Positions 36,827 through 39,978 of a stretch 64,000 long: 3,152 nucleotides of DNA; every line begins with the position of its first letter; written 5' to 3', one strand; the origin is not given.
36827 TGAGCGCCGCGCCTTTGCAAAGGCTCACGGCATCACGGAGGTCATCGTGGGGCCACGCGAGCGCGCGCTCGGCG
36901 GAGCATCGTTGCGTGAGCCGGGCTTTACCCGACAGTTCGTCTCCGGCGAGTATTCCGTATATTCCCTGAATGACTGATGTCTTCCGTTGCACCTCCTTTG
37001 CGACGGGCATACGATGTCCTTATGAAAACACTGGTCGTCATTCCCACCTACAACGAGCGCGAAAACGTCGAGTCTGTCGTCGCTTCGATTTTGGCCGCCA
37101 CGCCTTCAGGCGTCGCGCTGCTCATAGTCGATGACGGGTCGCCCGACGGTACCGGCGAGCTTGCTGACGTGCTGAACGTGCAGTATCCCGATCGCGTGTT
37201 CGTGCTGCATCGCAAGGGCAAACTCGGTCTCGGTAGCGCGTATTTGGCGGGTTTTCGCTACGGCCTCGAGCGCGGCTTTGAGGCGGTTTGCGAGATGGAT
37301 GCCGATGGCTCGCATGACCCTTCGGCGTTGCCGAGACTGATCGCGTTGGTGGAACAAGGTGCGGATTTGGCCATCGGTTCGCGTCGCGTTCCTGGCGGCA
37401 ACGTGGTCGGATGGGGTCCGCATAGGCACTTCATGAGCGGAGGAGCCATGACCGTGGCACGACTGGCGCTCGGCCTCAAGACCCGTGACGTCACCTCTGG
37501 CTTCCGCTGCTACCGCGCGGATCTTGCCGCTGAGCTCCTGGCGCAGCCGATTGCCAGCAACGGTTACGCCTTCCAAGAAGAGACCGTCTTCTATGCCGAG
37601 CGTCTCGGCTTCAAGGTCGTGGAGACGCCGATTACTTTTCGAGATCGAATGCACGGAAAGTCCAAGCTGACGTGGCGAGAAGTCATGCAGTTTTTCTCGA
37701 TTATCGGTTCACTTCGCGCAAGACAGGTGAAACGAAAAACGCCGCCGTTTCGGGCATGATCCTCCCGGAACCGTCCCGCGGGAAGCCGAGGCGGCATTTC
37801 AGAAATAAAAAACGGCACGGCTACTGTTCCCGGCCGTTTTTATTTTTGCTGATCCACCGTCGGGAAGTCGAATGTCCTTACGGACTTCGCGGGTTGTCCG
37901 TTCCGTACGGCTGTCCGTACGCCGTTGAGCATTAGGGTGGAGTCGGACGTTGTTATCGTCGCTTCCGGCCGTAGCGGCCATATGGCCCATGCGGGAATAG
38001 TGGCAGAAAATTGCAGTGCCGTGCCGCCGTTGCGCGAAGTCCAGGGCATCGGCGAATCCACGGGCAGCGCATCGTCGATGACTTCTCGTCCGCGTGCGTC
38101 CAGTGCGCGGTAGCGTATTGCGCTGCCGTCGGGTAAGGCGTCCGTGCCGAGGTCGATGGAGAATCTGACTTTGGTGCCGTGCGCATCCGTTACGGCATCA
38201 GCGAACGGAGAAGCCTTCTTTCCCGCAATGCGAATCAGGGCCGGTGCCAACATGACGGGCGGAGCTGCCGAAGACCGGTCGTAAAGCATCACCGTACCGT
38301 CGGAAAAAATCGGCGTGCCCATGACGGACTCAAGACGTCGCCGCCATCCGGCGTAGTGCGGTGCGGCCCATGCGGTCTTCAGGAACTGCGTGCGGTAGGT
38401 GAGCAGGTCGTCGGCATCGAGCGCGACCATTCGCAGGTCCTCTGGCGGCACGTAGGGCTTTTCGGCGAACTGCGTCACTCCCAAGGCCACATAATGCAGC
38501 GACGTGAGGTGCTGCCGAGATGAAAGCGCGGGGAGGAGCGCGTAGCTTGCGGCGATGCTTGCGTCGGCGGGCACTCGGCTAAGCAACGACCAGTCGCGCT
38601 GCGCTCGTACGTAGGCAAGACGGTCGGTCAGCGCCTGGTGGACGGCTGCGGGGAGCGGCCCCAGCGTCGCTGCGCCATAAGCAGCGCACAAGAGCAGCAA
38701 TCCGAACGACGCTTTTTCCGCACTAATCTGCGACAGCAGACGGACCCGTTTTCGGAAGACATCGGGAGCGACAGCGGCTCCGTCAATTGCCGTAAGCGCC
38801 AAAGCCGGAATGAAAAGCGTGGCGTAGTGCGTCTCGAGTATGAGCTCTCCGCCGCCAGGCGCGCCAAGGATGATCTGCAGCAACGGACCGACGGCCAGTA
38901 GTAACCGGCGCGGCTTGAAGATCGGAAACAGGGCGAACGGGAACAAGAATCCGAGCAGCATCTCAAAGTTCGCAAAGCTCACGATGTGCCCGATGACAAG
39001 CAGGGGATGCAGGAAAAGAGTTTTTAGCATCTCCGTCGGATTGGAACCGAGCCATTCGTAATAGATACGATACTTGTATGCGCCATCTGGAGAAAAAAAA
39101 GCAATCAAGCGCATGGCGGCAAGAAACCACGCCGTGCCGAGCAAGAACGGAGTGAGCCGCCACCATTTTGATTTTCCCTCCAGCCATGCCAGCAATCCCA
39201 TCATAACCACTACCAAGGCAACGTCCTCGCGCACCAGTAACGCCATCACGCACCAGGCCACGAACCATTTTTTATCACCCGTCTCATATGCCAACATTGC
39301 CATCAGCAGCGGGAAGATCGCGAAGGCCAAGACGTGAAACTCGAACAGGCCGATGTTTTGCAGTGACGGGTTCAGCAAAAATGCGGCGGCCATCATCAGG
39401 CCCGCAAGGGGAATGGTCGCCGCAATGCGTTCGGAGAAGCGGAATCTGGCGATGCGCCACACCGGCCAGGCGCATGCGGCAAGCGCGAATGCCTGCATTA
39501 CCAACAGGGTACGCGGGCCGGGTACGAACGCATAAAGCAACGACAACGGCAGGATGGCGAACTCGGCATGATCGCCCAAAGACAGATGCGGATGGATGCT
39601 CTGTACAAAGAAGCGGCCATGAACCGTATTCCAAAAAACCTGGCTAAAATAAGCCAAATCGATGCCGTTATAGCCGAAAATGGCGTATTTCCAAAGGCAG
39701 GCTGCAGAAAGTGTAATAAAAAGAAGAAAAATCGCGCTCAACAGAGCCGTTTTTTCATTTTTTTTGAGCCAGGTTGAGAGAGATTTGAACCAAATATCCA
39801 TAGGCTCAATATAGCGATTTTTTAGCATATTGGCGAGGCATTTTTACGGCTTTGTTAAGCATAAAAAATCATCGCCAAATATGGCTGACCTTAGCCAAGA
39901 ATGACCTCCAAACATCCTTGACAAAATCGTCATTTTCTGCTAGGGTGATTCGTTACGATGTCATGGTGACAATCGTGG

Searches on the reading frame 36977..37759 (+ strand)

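Call 19: search_protein_families(library=pfam, proteins=[window:36977-37759:+], max_evalue=0.001)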
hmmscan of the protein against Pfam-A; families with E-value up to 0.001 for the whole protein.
window:36977-37759:+ (260 aa): 2 families
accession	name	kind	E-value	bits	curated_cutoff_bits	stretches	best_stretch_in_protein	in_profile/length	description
PF00535.33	Glycos_transf_2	-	1.7e-30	106.6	23.3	1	20-187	2-167/168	Glycosyl transferase family 2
PF13641.12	Glyco_tranf_2_3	-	9.5e-07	29.5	27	1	18-129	3-114/230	Glycosyltransferase like family 2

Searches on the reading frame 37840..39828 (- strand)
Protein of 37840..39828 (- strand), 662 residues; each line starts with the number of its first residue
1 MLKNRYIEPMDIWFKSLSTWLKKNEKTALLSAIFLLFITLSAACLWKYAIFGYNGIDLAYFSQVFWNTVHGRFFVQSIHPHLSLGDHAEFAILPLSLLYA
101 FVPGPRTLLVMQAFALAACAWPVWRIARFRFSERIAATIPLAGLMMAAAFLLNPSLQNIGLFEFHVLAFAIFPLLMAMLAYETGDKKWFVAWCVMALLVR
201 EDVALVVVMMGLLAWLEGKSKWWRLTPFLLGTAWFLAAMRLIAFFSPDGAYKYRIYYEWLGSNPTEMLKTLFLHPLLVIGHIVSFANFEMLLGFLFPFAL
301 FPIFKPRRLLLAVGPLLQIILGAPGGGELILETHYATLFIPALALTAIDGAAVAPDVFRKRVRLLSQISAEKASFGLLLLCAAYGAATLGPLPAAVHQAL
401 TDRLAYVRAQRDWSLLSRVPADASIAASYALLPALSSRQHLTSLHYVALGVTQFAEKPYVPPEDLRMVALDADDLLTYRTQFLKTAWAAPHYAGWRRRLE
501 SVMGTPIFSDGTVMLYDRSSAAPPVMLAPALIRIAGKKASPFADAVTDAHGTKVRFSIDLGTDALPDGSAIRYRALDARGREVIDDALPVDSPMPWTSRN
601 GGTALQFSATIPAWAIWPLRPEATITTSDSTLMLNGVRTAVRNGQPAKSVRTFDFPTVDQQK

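Call 7: search_protein_families(library=pfam, proteins=[window:37840-39828:-], max_evalue=0.001)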
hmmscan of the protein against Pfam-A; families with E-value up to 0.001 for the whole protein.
window:37840-39828:- (662 aa): 1 family
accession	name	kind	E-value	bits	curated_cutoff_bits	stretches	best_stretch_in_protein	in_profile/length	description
PF09852.15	DUF2079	-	3.6e-50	171.8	28.2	1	53-444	7-400/459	Predicted membrane protein (DUF2079)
